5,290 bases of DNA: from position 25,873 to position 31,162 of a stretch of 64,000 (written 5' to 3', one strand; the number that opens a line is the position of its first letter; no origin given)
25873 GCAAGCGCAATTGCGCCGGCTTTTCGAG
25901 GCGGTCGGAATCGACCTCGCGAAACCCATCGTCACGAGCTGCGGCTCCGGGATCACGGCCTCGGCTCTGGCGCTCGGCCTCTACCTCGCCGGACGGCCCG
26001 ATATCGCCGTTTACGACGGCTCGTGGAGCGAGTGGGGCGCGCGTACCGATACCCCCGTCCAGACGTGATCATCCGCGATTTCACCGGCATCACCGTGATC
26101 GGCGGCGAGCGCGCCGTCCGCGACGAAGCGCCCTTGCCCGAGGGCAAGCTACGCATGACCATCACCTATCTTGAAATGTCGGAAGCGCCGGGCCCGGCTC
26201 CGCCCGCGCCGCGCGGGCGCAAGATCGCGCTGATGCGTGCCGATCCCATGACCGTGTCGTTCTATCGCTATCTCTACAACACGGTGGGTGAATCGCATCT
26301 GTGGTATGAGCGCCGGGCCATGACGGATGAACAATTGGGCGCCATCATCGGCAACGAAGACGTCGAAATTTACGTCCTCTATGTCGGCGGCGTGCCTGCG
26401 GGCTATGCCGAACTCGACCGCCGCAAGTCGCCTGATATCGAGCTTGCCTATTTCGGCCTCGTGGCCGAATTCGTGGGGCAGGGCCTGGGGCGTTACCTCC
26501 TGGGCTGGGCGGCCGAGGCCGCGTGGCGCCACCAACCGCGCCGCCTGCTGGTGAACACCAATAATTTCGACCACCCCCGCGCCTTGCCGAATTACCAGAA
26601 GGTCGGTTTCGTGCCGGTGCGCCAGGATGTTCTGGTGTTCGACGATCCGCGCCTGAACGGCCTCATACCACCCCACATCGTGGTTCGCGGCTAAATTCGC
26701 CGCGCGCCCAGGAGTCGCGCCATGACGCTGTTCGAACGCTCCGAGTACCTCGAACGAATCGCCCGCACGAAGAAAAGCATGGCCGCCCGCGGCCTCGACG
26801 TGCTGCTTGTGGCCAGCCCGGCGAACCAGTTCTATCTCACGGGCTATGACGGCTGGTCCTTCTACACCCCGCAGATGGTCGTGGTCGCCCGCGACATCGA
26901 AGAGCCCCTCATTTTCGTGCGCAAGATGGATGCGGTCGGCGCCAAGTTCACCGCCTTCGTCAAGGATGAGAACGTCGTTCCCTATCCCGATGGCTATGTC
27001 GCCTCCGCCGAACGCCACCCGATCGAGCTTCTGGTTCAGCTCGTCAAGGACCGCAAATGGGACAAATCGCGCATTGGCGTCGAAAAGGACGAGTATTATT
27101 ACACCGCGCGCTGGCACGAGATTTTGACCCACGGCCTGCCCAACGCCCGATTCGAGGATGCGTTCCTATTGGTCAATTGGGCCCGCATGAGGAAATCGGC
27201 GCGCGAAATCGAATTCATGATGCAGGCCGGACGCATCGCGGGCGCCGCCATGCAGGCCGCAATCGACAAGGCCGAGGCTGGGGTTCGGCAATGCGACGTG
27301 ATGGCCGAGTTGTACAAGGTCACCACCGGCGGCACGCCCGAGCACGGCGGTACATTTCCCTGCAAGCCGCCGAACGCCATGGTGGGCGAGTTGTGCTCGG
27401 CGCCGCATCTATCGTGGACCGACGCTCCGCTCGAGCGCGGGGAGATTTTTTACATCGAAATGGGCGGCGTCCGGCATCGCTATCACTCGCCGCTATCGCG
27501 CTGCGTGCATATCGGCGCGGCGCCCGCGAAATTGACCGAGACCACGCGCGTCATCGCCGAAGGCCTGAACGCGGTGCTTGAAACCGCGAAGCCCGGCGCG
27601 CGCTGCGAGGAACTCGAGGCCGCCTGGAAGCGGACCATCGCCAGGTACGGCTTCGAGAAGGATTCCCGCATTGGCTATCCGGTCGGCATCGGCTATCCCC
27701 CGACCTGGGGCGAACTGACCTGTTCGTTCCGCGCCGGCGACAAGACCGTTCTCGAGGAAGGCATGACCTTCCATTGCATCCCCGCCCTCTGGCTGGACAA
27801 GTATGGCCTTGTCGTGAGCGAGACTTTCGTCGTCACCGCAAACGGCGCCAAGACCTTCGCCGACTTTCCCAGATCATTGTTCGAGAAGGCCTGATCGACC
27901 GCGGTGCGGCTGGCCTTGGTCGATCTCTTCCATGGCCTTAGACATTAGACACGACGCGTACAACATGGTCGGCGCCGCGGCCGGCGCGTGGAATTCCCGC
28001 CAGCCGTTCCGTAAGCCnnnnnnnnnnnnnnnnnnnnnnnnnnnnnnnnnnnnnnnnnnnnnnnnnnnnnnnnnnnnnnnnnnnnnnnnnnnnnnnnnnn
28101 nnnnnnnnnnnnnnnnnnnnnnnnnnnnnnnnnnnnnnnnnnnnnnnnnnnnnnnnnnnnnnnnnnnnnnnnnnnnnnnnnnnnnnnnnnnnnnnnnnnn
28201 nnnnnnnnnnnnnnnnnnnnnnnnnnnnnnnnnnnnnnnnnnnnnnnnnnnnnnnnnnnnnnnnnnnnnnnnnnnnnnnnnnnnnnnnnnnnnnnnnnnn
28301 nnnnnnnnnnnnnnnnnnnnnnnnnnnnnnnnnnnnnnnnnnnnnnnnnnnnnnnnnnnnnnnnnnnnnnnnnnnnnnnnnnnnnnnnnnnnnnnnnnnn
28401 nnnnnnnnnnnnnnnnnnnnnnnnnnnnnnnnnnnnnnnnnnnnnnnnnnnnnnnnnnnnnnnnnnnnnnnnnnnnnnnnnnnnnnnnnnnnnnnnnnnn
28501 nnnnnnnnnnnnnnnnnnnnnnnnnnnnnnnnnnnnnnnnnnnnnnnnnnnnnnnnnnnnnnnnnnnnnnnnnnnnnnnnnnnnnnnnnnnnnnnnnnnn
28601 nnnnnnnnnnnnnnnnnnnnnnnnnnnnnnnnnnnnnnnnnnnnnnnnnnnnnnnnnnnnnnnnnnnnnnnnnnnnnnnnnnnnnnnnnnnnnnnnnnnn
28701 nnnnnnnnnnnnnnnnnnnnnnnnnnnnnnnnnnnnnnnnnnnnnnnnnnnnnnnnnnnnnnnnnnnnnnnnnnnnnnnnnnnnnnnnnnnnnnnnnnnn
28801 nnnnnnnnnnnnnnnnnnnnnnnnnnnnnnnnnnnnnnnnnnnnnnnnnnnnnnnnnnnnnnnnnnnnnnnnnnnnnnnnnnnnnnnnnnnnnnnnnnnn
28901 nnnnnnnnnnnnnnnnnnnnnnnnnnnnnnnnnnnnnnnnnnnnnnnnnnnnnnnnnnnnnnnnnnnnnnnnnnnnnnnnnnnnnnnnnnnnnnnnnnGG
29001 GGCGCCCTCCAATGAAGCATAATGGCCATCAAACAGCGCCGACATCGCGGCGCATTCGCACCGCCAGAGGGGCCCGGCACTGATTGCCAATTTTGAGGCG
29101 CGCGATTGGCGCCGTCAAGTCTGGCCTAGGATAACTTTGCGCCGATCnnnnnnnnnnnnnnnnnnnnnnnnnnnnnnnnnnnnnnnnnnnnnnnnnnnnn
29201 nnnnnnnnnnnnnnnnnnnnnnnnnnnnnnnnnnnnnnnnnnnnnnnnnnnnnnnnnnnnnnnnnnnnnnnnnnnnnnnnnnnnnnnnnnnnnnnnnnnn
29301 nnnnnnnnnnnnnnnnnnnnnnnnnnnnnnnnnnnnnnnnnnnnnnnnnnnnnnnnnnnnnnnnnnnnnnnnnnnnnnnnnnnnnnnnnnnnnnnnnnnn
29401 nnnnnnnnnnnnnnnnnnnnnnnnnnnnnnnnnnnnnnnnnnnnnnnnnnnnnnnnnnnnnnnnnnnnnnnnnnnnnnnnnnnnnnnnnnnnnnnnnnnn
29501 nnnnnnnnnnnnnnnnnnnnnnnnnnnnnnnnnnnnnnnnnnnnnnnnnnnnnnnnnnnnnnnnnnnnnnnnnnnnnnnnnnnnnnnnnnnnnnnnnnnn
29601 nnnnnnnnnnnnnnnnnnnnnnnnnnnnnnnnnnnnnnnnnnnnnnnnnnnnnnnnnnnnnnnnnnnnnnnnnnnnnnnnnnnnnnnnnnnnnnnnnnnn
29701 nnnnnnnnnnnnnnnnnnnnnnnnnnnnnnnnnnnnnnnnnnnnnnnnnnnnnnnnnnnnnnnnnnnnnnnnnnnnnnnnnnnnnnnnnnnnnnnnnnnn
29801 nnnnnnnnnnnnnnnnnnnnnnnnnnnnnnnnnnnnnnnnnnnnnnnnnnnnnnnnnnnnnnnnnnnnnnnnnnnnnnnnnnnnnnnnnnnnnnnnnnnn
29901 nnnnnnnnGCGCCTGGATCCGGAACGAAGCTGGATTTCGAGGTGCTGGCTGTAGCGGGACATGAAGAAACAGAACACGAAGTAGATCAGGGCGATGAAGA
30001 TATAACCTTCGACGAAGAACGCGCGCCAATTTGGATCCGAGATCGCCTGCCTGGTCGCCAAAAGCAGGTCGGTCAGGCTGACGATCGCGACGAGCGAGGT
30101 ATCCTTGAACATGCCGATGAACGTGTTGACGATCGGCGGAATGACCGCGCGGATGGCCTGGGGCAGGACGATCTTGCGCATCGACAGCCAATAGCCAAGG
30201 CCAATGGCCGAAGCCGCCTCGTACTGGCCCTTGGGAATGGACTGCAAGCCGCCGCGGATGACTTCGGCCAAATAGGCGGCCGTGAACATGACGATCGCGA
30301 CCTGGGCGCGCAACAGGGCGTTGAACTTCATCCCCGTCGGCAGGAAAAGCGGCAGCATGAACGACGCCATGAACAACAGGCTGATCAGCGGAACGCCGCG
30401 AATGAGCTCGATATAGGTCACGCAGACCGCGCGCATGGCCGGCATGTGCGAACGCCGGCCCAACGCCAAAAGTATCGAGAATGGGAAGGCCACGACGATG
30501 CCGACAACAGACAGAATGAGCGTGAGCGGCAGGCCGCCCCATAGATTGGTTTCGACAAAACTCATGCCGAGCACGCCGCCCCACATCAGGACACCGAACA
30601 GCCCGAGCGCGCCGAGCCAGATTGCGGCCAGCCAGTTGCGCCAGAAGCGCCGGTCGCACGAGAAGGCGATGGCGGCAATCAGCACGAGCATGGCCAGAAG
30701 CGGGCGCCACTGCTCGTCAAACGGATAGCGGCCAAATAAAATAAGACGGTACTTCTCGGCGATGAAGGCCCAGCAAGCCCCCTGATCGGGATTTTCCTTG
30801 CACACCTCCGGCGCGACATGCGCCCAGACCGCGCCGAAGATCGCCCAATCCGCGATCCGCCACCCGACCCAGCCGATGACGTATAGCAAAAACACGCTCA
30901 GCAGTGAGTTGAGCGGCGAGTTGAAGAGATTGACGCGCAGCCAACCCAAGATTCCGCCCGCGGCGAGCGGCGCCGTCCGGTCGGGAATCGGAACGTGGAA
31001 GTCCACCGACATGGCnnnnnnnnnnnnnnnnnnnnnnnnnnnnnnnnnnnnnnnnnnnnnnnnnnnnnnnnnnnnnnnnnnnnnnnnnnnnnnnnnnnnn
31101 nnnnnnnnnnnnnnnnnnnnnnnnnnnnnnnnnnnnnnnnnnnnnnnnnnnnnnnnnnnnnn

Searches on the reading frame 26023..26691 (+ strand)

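Call 60: search_protein_families(library=pfam, proteins=[window:26023-26691:+], max_evalue=0.00001)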
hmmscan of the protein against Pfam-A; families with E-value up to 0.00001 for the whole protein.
window:26023-26691:+ (223 aa): 3 families
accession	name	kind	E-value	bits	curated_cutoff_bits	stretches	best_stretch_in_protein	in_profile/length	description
PF13673.13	Acetyltransf_10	-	6.4e-08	33.1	23.6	1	99-201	16-112/128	Acetyltransferase (GNAT) domain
PF00583.31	Acetyltransf_1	-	8.6e-08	32.9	20.7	1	90-196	10-116/116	Acetyltransferase (GNAT) family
PF13508.13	Acetyltransf_7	-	5.3e-07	30.4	27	1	114-197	3-83/84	Acetyltransferase (GNAT) domain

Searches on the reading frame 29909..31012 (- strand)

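Call 60: search_protein_families(library=pfam, proteins=[window:29909-31012:-], max_evalue=0.00001)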
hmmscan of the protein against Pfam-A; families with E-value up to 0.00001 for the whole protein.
window:29909-31012:- (368 aa): 1 family
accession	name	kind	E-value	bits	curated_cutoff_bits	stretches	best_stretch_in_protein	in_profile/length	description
PF00528.27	BPD_transp_1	-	3.3e-21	76.3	26.4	1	176-359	2-179/184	Binding-protein-dependent transport system inner membrane component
